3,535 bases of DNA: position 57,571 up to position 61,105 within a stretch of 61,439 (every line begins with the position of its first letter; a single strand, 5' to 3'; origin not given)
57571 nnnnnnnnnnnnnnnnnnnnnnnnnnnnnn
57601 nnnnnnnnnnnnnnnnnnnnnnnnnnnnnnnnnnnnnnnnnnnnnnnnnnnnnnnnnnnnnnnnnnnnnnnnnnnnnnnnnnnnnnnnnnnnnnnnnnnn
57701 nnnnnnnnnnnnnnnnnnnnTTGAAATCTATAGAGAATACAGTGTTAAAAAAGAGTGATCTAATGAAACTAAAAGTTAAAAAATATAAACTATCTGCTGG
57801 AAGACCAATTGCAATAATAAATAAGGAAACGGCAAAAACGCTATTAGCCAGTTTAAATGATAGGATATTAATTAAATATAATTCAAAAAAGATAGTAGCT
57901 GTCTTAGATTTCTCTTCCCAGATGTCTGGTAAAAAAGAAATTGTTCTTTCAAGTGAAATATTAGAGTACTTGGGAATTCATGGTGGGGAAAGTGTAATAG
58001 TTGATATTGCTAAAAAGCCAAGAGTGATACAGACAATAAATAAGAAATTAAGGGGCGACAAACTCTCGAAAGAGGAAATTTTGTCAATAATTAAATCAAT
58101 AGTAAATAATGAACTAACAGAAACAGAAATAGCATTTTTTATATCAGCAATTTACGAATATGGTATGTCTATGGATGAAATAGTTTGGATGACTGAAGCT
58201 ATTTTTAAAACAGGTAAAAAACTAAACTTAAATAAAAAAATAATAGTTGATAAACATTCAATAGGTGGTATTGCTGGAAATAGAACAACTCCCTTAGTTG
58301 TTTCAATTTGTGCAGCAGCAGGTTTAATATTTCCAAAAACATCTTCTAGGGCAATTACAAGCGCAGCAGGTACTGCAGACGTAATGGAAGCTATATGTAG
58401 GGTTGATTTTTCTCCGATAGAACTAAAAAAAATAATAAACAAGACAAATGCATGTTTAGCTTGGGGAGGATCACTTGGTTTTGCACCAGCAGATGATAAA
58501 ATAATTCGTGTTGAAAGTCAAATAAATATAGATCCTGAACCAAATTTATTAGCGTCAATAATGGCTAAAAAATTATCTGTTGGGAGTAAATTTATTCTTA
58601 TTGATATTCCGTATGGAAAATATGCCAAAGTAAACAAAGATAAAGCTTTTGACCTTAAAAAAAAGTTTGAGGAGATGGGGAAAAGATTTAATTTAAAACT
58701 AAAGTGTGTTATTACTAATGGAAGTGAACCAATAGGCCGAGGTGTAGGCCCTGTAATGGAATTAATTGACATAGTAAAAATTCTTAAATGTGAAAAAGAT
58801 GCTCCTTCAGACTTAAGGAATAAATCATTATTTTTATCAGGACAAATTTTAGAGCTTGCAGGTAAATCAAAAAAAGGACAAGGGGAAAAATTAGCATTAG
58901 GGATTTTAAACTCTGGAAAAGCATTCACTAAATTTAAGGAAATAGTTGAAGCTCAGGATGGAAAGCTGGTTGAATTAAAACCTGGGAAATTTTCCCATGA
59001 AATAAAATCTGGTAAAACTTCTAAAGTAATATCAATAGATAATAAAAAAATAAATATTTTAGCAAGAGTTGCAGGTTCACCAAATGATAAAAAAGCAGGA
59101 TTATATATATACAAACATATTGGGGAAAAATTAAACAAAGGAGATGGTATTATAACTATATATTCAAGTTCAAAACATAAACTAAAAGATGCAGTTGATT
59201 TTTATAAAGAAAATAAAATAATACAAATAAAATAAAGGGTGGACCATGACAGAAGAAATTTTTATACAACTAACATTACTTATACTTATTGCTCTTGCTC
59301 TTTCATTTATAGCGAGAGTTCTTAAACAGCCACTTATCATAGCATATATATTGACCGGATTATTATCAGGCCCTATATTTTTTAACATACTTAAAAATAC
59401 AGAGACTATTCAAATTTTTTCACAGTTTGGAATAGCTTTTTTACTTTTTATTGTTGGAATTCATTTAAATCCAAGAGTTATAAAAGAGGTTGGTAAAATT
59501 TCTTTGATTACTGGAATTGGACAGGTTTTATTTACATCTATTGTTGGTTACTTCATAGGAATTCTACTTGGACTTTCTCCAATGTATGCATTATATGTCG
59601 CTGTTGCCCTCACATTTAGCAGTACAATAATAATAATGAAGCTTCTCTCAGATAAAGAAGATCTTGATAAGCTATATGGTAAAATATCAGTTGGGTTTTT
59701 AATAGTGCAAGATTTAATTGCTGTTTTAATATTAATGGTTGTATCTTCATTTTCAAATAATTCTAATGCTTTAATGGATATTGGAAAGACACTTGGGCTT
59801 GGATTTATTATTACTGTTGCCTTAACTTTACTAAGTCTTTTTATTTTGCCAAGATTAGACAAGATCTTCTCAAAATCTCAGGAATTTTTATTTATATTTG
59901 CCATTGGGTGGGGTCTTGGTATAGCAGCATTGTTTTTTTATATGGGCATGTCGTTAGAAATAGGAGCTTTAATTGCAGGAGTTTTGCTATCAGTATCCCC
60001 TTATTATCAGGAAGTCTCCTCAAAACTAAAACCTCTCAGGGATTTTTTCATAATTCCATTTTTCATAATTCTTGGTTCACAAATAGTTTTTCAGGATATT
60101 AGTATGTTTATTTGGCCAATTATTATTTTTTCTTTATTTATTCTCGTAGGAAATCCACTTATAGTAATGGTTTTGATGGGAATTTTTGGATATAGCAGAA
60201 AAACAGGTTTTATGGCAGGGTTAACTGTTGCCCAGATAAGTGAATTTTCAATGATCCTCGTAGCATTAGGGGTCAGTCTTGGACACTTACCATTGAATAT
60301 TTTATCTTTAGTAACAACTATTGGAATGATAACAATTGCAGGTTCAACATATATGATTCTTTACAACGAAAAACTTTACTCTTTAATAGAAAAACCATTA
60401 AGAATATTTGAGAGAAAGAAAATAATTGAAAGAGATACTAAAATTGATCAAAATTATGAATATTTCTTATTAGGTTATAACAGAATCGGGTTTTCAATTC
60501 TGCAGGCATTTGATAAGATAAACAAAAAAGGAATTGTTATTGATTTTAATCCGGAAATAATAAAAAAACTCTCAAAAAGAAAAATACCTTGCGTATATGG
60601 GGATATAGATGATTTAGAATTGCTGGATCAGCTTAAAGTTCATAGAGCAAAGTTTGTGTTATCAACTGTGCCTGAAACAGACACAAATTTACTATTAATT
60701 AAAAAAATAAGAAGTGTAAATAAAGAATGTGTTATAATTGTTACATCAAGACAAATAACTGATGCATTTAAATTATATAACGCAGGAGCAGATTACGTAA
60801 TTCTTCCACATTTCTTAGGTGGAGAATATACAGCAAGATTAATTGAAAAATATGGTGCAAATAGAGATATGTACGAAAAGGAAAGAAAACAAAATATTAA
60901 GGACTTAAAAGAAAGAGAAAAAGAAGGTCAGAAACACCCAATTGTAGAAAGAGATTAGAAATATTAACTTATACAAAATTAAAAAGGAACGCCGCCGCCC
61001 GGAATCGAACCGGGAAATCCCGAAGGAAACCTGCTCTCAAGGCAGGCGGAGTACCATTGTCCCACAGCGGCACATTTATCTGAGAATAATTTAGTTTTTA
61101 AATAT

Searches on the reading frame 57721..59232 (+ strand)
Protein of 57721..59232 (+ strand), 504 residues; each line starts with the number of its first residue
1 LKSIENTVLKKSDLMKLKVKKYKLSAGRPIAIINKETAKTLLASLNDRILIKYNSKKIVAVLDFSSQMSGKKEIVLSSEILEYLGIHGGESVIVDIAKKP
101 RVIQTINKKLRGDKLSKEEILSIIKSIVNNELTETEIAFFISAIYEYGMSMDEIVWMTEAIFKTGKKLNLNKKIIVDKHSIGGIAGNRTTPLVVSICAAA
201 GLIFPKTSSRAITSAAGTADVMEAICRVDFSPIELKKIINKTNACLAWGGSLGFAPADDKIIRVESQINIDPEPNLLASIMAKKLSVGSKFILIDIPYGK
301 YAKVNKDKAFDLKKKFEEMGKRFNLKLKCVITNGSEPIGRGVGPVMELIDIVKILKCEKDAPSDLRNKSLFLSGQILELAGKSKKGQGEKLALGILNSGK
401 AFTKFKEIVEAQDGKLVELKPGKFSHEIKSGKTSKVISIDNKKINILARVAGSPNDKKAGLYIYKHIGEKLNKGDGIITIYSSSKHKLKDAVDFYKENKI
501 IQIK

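Call 62: search_protein_families(library=pfam, proteins=[window:57721-59232:+], max_evalue=0.001)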
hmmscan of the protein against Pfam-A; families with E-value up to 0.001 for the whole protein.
window:57721-59232:+ (504 aa): 3 families
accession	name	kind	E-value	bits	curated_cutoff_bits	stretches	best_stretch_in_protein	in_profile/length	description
PF02885.22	Glycos_trans_3N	-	1.1e-13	51.1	26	1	104-163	2-61/63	Glycosyl transferase family, helical bundle domain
PF07831.19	PYNP_C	-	3.3e-10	39.9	27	1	436-498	2-71/75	Pyrimidine nucleoside phosphorylase C-terminal domain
PF00591.27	Glycos_transf_3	-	8.4e-09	35.9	27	1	173-247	2-79/253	Glycosyl transferase family, a/b domain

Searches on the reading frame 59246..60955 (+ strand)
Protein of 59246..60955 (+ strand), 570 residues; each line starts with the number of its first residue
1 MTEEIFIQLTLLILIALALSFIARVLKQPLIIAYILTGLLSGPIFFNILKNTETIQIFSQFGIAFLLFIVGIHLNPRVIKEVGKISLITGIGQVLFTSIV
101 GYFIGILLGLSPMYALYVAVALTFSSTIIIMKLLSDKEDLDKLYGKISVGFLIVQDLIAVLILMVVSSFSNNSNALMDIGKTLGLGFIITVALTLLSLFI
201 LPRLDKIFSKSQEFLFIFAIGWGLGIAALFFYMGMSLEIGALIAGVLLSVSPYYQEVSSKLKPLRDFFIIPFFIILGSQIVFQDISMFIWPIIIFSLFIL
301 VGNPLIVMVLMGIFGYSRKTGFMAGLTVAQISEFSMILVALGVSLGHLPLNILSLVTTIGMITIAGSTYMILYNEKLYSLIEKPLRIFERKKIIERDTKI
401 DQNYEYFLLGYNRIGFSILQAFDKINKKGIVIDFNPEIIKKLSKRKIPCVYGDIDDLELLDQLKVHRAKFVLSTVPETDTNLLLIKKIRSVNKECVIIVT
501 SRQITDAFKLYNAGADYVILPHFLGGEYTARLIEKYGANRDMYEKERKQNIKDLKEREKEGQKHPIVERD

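Call 62: search_protein_families(library=pfam, proteins=[window:59246-60955:+], max_evalue=0.001)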
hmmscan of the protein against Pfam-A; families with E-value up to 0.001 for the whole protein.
window:59246-60955:+ (570 aa): 2 families
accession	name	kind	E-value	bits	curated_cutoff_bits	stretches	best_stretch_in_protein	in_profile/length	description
PF00999.27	Na_H_Exchanger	-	3.2e-52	178.1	26.2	1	14-365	2-363/375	Sodium/hydrogen exchanger, transmembrane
PF02254.24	TrkA_N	-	1.8e-20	73.8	23.8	1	407-521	2-116/116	TrkA-N domain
